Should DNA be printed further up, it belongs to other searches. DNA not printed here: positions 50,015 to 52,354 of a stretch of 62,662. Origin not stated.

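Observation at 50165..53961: TM-less GT2 + two paralogous small 3-TM/wHTH-tail proteins + YfhO-like GT-C: possible split polyprenyl-phosphate-sugar synthase complex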

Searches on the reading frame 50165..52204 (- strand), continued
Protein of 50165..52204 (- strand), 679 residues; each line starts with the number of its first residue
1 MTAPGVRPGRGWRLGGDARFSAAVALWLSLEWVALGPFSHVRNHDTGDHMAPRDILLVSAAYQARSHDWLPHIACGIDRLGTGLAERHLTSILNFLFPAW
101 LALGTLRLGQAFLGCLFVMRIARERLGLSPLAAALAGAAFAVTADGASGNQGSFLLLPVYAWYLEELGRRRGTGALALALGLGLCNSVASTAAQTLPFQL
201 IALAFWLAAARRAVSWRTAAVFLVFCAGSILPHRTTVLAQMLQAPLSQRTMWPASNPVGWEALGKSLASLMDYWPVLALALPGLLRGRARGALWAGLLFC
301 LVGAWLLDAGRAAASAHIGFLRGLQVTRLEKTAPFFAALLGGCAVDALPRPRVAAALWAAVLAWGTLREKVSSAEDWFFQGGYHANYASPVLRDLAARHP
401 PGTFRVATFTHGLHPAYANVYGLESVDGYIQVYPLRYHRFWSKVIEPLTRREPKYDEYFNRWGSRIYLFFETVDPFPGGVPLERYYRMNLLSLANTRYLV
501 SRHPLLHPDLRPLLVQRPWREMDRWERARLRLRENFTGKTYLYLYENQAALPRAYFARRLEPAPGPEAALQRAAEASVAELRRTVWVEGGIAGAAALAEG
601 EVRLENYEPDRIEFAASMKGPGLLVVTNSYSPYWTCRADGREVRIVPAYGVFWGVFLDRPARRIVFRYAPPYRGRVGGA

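Call 70: fold_search(model_id=the predicted structure, library=pdb)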
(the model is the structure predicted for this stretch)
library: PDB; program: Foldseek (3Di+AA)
matches with E <= 10: 383; with E <= 0.001: 5
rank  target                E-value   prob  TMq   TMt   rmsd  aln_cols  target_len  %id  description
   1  6w98_A                5.2e-06  1.00  0.48  0.27  19.4       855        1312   14  Single-Particle Cryo-EM Structure of Arabinofuranosyltransferase AftD from Mycobacteria (released 2020-05-13)
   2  6wbx                  8.0e-06  1.00  0.38  0.23  21.6       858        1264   14  Single-Particle Cryo-EM Structure of Arabinofuranosyltransferase AftD from Mycobacteria, Mutant R1389S Class 1 (released 2020-05-13)
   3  8if8_B                3.1e-05  1.00  0.37  0.40  13.8       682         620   13  Arabinosyltransferase AftA (released 2023-05-31)
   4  6wby                  3.7e-05  1.00  0.45  0.27  19.5       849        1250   14  Single-Particle Cryo-EM Structure of Arabinofuranosyltransferase AftD from Mycobacteria, Mutant R1389S Class 2 (released 2020-05-13)
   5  8if8_C                1.7e-04  1.00  0.36  0.39  10.6       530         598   16  Arabinosyltransferase AftA (released 2023-05-31)
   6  6gxc_A                1.2e-03  1.00  0.36  0.35  19.7       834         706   10  Bacterial oligosaccharyltransferase PglB in complex with an inhibitory peptide and a reactive lipid-linked oligosaccha (released 2018-11-14)
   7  5ezm                  2.0e-02  0.92  0.29  0.34  17.3       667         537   13  Crystal Structure of ArnT from Cupriavidus metallidurans in the apo state (released 2016-02-17)
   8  7b4l_A                3.3e-02  0.23  0.11  0.14  23.2       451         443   14  CryoEM structure of the human sodium proton exchanger NHA2 (released 2022-01-12)
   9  5f15                  9.7e-02  0.63  0.25  0.29  18.0       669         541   12  Crystal Structure of ArnT from Cupriavidus metallidurans bound to Undecaprenyl phosphate (released 2016-02-17)
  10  6s4m                  1.4e-01  0.08  0.08  0.10  20.9       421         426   14  Crystal structure of the human organic anion transporter MFSD10 (TETRAN) (released 2020-05-13)
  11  7p1i_A                1.9e-01  0.12  0.10  0.14  22.1       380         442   12  Cryo EM structure of bison NHA2 in detergent and N-terminal extension helix (released 2022-01-26)
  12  7qoa_A                2.3e-01  0.09  0.10  0.15  20.9       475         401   10  Structure of CodB, a cytosine transporter in an outward-facing conformation (released 2022-07-13)
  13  9ntc                  2.9e-01  0.06  0.08  0.11  24.4       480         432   10  Structure of Synaptic Vesicle Protein 2A Bound to Brivaracetam and UCB1244283 (released 2025-09-10)
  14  8wu1_R                3.1e-01  0.15  0.10  0.21  22.7       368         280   12  Cryo-EM structure of CB1-beta-arrestin1 complex (released 2024-03-20)
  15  6nq8_C                3.3e-01  0.16  0.09  0.21  18.1       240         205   16  Crystal structure of YetJ mutant from Bacillus Subtilis - D171E (released 2019-04-17)
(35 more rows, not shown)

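Call 79: search_protein_families(library=pfam, proteins=[L003:8487-9998:+], max_evalue=0.05)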
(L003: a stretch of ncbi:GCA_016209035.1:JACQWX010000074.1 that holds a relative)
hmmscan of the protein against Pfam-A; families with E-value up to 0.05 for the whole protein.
L003:8487-9998:+ (503 aa): 0 families
